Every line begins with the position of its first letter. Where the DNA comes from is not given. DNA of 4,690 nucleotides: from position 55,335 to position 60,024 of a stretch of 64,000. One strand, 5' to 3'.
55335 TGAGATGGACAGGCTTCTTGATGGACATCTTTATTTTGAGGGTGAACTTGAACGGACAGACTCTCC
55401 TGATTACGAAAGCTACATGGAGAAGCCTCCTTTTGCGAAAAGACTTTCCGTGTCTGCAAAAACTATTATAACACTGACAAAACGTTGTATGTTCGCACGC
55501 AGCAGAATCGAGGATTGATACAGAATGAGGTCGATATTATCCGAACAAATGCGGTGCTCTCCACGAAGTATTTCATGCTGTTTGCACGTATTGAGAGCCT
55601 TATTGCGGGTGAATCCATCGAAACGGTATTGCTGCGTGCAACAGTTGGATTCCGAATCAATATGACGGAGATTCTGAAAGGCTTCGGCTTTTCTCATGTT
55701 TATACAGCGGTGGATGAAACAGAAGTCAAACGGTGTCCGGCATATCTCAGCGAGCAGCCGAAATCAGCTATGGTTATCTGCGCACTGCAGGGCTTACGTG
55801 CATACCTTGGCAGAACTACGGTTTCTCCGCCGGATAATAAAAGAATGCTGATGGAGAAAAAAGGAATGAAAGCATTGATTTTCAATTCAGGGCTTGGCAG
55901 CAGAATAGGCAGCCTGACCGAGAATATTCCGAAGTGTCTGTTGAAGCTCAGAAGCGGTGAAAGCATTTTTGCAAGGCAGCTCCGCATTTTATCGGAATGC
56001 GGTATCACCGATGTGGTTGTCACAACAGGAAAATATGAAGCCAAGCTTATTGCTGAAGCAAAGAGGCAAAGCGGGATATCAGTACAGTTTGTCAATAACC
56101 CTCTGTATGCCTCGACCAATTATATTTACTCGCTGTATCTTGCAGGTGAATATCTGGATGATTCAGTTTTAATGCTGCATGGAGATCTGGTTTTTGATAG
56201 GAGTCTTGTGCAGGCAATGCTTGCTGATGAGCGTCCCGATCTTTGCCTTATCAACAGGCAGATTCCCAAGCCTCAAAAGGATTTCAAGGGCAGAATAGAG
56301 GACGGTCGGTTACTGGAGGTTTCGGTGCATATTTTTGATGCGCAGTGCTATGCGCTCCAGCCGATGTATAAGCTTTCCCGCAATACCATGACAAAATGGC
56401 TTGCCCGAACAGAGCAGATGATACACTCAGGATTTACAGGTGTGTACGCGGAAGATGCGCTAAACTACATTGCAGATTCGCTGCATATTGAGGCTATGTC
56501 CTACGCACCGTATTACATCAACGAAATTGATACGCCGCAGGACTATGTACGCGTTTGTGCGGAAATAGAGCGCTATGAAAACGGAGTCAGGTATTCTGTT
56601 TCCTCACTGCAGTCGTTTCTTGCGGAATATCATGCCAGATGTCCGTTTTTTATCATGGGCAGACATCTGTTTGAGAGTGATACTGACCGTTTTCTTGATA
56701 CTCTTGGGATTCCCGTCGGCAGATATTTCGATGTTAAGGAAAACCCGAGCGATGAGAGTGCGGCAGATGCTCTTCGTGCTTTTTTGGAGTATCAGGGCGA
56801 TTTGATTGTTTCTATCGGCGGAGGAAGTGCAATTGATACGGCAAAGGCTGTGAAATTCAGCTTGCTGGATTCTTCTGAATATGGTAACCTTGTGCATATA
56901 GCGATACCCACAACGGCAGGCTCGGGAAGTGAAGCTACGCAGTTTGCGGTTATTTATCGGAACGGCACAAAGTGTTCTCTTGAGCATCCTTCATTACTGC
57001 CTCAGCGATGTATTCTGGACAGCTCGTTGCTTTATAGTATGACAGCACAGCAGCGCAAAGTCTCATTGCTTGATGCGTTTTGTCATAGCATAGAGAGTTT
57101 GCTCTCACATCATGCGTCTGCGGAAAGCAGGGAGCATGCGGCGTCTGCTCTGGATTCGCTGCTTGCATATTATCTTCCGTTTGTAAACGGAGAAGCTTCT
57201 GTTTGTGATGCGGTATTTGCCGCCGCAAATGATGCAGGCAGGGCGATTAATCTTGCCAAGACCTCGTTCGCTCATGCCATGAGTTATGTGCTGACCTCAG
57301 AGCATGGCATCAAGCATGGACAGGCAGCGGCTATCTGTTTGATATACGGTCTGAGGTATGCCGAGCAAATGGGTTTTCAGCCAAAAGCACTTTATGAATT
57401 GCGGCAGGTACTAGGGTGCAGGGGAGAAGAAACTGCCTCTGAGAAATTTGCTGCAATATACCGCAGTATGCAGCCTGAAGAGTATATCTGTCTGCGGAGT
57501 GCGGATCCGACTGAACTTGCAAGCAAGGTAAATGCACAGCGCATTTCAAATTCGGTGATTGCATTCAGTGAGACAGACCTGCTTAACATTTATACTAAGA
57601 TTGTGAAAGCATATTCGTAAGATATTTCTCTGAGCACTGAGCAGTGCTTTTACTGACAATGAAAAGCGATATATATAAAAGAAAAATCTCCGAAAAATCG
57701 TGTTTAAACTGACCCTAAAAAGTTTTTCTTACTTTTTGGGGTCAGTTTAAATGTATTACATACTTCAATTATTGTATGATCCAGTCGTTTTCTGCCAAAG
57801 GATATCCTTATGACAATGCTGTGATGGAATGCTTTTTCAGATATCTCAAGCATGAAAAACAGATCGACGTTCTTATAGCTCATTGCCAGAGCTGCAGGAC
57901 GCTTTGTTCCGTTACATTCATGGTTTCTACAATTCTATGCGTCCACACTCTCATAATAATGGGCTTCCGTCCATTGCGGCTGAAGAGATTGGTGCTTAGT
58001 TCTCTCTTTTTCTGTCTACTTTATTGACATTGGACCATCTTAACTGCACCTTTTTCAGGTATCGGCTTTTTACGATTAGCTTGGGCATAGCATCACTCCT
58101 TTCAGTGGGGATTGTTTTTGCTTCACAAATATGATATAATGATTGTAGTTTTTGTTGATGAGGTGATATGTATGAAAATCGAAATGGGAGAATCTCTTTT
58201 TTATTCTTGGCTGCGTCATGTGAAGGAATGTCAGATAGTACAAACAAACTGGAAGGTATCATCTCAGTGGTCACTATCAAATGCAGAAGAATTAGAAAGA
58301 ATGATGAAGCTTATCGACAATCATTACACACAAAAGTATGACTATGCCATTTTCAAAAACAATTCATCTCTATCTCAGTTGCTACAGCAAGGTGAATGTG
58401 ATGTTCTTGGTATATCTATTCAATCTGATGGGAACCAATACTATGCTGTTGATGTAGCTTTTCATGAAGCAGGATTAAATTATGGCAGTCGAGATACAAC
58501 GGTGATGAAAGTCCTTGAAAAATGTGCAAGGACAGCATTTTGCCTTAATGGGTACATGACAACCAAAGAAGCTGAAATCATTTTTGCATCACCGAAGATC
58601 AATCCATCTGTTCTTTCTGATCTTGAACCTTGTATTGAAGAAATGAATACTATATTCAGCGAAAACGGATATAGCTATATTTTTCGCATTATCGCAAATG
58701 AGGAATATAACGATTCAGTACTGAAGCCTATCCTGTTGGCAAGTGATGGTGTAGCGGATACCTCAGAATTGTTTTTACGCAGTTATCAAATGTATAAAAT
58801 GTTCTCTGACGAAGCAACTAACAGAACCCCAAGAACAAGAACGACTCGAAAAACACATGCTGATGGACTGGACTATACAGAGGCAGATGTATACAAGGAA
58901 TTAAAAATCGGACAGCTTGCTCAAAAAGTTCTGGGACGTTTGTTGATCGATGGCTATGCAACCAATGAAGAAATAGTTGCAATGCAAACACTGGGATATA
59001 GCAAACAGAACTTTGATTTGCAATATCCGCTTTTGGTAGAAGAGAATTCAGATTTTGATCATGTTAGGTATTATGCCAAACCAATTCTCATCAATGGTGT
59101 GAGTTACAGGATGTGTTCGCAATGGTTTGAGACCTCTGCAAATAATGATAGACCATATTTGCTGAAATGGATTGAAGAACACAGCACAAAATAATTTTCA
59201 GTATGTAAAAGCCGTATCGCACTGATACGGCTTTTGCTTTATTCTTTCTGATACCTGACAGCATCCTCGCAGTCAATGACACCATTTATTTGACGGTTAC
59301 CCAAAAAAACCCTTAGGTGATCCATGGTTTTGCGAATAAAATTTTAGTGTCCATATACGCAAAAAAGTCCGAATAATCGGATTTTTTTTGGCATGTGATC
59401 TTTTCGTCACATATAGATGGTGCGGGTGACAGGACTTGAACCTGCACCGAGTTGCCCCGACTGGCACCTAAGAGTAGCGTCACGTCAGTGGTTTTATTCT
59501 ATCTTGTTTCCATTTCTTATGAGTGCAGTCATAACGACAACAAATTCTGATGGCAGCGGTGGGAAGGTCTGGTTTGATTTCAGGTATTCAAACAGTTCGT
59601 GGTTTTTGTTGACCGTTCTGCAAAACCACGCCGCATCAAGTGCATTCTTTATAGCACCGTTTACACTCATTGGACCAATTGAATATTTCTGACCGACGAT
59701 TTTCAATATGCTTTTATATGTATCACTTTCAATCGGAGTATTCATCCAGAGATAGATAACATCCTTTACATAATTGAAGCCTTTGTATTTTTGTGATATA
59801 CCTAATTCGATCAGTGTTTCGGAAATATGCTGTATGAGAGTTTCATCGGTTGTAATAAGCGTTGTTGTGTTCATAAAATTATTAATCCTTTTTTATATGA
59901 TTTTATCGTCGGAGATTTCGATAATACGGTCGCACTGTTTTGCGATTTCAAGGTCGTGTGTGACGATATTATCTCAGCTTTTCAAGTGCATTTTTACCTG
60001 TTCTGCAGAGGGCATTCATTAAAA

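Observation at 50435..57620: Six-gene, translationally coupled operon that looks like an undescribed lipid head-group (possibly phosphonolipid) pathway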

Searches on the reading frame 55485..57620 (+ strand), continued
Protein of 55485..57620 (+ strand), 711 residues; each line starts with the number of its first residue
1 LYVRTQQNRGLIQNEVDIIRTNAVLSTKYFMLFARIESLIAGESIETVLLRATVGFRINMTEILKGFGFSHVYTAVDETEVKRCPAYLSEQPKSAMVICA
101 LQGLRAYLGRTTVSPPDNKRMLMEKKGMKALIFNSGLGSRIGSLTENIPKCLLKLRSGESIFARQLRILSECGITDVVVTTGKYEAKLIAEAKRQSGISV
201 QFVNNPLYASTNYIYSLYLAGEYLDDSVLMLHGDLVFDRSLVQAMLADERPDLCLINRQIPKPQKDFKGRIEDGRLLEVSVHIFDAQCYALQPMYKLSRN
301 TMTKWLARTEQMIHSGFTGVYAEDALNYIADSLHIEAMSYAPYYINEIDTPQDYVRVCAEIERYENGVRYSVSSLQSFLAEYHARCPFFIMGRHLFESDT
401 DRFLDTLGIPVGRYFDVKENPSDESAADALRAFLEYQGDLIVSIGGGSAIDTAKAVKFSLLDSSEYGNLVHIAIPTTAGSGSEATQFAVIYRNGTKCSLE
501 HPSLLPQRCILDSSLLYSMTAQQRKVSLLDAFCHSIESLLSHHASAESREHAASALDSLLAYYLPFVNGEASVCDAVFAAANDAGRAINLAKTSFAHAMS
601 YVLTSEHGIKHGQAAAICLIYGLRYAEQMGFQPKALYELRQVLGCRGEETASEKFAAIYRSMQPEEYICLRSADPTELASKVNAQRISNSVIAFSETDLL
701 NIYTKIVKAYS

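Call 11: find_encoding_contigs(protein=P0004, flank=10000, max_places=3)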
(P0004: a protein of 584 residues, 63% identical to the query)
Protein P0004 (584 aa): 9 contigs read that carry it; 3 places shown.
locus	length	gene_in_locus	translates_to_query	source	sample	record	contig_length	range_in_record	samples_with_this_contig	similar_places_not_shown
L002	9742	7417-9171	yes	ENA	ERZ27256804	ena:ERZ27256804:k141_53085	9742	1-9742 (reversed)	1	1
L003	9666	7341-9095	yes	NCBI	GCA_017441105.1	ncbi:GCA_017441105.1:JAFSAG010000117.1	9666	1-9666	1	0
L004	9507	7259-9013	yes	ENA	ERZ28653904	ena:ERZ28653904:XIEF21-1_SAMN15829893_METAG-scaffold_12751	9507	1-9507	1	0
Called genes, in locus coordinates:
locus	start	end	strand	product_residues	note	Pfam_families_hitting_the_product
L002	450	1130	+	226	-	PF01553:Acyltransferase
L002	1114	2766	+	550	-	PF00501:AMP-binding, PF13193:AMP-binding_C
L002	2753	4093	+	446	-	PF02310:B12-binding (weak), PF04055:Radical_SAM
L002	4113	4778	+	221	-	PF01066:CDP-OH_P_transf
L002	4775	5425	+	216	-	-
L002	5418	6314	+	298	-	PF13714:PEP_mutase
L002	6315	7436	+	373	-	PF02776:TPP_enzyme_N, PF02775:TPP_enzyme_C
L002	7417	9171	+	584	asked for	PF00483:NTP_transferase (weak), PF12804:NTP_transf_3, PF00465:Fe-ADH, PF13685:Fe-ADH_2, PF25137:ADH_Fe_C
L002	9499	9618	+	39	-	-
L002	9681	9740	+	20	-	?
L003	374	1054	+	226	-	PF01553:Acyltransferase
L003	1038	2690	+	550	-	PF00501:AMP-binding, PF13193:AMP-binding_C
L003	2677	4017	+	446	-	PF02310:B12-binding (weak), PF04055:Radical_SAM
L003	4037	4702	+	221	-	PF01066:CDP-OH_P_transf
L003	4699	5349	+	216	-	-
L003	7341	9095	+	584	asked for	PF00483:NTP_transferase (weak), PF12804:NTP_transf_3, PF00465:Fe-ADH, PF13685:Fe-ADH_2, PF25137:ADH_Fe_C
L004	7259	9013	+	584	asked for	PF00483:NTP_transferase (weak), PF12804:NTP_transf_3, PF00465:Fe-ADH, PF13685:Fe-ADH_2, PF25137:ADH_Fe_C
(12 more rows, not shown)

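Call 12: find_encoding_contigs(protein=P0011, flank=10000, max_places=2)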
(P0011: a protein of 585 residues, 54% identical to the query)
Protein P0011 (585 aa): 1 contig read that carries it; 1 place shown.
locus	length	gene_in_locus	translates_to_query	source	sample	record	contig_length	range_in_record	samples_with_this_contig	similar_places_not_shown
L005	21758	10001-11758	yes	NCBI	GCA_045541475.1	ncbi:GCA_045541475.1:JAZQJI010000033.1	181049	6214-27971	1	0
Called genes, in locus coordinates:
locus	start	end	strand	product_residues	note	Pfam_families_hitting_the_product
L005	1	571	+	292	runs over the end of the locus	PF00005:ABC_tran, PF13304:AAA_21 (weak)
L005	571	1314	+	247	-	PF13346:ABC2_membrane_5 (weak), PF12698:ABC2_membrane_3 (weak)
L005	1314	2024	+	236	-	PF13346:ABC2_membrane_5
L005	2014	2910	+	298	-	PF02517:Rce1-like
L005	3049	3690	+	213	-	PF01553:Acyltransferase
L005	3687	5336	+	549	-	PF00501:AMP-binding, PF13193:AMP-binding_C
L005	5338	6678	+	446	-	PF02310:B12-binding, PF04055:Radical_SAM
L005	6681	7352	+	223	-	PF01066:CDP-OH_P_transf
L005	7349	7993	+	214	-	-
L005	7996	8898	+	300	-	PF13714:PEP_mutase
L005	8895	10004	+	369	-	PF02776:TPP_enzyme_N, PF02775:TPP_enzyme_C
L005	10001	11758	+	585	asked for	PF00483:NTP_transferase (weak), PF12804:NTP_transf_3, PF20202:DUF6564 (faint), PF00465:Fe-ADH, PF13685:Fe-ADH_2, PF25137:ADH_Fe_C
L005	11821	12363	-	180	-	PF12158:DUF3592 (faint)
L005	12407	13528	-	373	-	-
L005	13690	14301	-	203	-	PF12844:HTH_19, PF13560:HTH_31, PF01381:HTH_3, PF13443:HTH_26 (faint)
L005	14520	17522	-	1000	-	PF21254:AGA-YXIM_GBD, PF00657:Lipase_GDSL, PF13472:Lipase_GDSL_2, PF14200:RicinB_lectin_2, PF00404:Dockerin_1, PF00657:Lipase_GDSL (weak), PF13472:Lipase_GDSL_2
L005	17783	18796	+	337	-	PF01145:Band_7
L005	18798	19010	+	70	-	PF07878:RHH_5 (weak)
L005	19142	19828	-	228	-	PF07155:ECF-ribofla_trS, PF12822:ECF_trnsprt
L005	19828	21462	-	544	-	PF00931:NB-ARC (faint), PF01637:ATPase_2 (faint), PF02463:SMC_N (faint), PF03193:RsgA_GTPase (faint), PF13476:AAA_23 (faint), PF00005:ABC_tran, PF00005:ABC_tran, PF13304:AAA_21 (weak), +8 more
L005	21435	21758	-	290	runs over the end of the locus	PF02361:CbiQ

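Call 21: find_encoding_contigs(protein=P0001, flank=10000, max_places=6)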
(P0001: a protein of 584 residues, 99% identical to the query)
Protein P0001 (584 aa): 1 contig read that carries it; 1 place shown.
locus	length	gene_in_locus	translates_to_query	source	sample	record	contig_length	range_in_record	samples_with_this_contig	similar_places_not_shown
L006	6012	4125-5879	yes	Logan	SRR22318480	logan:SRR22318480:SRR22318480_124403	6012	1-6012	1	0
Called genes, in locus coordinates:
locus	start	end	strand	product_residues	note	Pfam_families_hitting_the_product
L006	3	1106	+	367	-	?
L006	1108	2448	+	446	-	PF02310:B12-binding (faint), PF04055:Radical_SAM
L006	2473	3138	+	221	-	PF01066:CDP-OH_P_transf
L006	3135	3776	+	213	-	-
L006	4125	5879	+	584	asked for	PF00483:NTP_transferase (faint), PF12804:NTP_transf_3, PF00465:Fe-ADH, PF13685:Fe-ADH_2, PF25137:ADH_Fe_C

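Call 22: find_encoding_contigs(protein=P0002, flank=10000, max_places=3)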
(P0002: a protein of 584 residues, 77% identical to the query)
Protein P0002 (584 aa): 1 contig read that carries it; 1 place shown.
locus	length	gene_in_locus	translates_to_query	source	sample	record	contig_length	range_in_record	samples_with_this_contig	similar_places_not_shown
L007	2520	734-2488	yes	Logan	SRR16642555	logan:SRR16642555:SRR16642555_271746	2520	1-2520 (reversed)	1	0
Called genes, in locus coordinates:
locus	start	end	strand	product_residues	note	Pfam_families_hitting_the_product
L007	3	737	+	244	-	?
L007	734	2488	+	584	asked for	PF00483:NTP_transferase (weak), PF12804:NTP_transf_3, PF00465:Fe-ADH, PF13685:Fe-ADH_2 (weak), PF25137:ADH_Fe_C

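Call 45: search_solved_structures(query=window:55866-57617:+, max_evalue=0.0001)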
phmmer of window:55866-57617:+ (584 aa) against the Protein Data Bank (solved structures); distinct sequences matched with E-value up to 0.0001: 43.
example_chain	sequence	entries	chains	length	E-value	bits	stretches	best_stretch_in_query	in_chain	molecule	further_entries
9jx4_A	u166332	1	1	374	2.3e-24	89.1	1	274-519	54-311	Aldehyde-alcohol dehydrogenase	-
1vhd_A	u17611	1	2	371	1.1e-22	83.5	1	272-496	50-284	alcohol dehydrogenase, iron-containing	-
1o2d_A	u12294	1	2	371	1.2e-22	83.5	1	272-496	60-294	Alcohol dehydrogenase, iron-containing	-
9ldl_C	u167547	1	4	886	1.3e-22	83.4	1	284-508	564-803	Aldehyde dehydrogenase family protein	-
6c75_A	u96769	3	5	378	2.7e-19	72.4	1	264-518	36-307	Alcohol dehydrogenase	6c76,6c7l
13he_A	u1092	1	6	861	4e-19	71.9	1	344-498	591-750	Aldehyde-alcohol dehydrogenase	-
8uhw_A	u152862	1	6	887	4.1e-19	71.8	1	344-498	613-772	Aldehyde-alcohol dehydrogenase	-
6jko_A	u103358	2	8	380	3.2e-18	68.9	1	272-498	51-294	Methanol dehydrogenase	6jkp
8zrl_A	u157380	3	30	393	9.8e-18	67.3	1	276-498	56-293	NAD-dependent methanol dehydrogenase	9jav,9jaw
7dag_A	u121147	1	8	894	1.4e-17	66.7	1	345-499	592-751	Aldehyde-alcohol dehydrogenase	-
30sm_A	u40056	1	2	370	9.6e-17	64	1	293-491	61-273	Cvir-Hbd2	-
6scg_A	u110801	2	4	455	1.3e-16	63.5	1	345-499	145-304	Aldehyde-alcohol dehydrogenase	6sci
9knp_A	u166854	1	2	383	2.1e-16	62.9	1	268-501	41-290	375aa long hypothetical alchol dehydrogenase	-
3bfj_A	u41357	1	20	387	2.7e-16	62.5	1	273-517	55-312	1,3-propanediol oxidoreductase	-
6tqh_A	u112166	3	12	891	1.1e-15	60.5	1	345-499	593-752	Aldehyde-alcohol dehydrogenase | Bifunctional aldehyde-alcohol dehydrogenase AdhE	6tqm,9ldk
6pd1_A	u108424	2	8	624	6.5e-10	41.5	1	2-227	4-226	Nucleotidyl transferase/aminotransferase, class V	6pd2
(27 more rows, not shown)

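Call 52: find_encoding_contigs(protein=window:55866-57620:+, flank=10000, max_places=8)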
Protein window:55866-57620:+ (584 aa): no gene with exactly this product is on record in the collection.

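Call 54: find_encoding_contigs(protein=P0070, flank=9000, max_places=2)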
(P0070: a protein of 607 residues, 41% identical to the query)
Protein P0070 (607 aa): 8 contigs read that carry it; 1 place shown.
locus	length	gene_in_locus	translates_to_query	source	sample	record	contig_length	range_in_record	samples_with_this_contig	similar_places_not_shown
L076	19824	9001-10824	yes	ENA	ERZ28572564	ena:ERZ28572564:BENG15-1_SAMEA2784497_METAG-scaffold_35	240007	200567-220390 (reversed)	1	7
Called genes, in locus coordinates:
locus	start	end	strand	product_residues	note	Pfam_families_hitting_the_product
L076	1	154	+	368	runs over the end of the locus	PF13439:Glyco_transf_4, PF13579:Glyco_trans_4_4 (weak), PF00534:Glycos_transf_1, PF13692:Glyco_trans_1_4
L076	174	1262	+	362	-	PF20706:GT4-conflict, PF13439:Glyco_transf_4, PF13477:Glyco_trans_4_2 (faint), PF00534:Glycos_transf_1, PF13692:Glyco_trans_1_4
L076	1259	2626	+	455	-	PF04932:Wzy_C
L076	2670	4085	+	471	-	PF01943:Polysacc_synt, PF13440:Polysacc_synt_3, PF03023:MurJ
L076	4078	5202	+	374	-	PF13439:Glyco_transf_4, PF00534:Glycos_transf_1, PF13692:Glyco_trans_1_4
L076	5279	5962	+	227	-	PF02706:Wzz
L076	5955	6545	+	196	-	-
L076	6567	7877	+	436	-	PF01467:CTP_transf_like, PF13714:PEP_mutase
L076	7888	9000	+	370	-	PF02776:TPP_enzyme_N, PF02775:TPP_enzyme_C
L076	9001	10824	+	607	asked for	PF00483:NTP_transferase, PF12804:NTP_transf_3, PF00465:Fe-ADH, PF13685:Fe-ADH_2, PF25137:ADH_Fe_C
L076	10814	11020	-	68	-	-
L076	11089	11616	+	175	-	PF18907:DUF5662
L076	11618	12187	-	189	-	PF12844:HTH_19, PF01381:HTH_3, PF13443:HTH_26 (weak)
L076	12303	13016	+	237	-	PF03006:HlyIII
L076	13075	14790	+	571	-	PF00664:ABC_membrane, PF00005:ABC_tran, PF02463:SMC_N (weak)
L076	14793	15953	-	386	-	PF01210:NAD_Gly3P_dh_N (weak), PF02254:TrkA_N (faint), PF03721:UDPG_MGDP_dh_N, PF03807:F420_oxidored (faint), PF00984:UDPG_MGDP_dh, PF03720:UDPG_MGDP_dh_C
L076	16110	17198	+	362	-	PF00579:tRNA-synt_1b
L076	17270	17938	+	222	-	-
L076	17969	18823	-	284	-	PF00590:TP_methylase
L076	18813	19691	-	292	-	PF04468:PSP1, PF28472:PSP1_3rd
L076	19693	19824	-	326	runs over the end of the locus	PF13177:DNA_pol3_delta2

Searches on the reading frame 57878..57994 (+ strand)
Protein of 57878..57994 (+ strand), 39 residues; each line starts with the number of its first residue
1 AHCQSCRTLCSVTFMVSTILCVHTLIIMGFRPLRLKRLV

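Call 69: search_protein_families(library=pfam, proteins=[window:57878-57994:+], max_evalue=0.01)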
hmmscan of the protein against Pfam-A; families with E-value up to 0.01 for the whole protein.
window:57878-57994:+ (39 aa): 0 families

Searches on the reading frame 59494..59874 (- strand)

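Call 69: search_protein_families(library=pfam, proteins=[window:59494-59874:-], max_evalue=0.01)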
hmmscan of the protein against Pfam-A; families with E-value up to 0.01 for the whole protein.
window:59494-59874:- (126 aa): 1 family
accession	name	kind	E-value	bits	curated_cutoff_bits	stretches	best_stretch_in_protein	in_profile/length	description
PF08769.17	Spo0A_C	-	1.1e-13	51.6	25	1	17-116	1-101/104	Sporulation initiation factor Spo0A C terminal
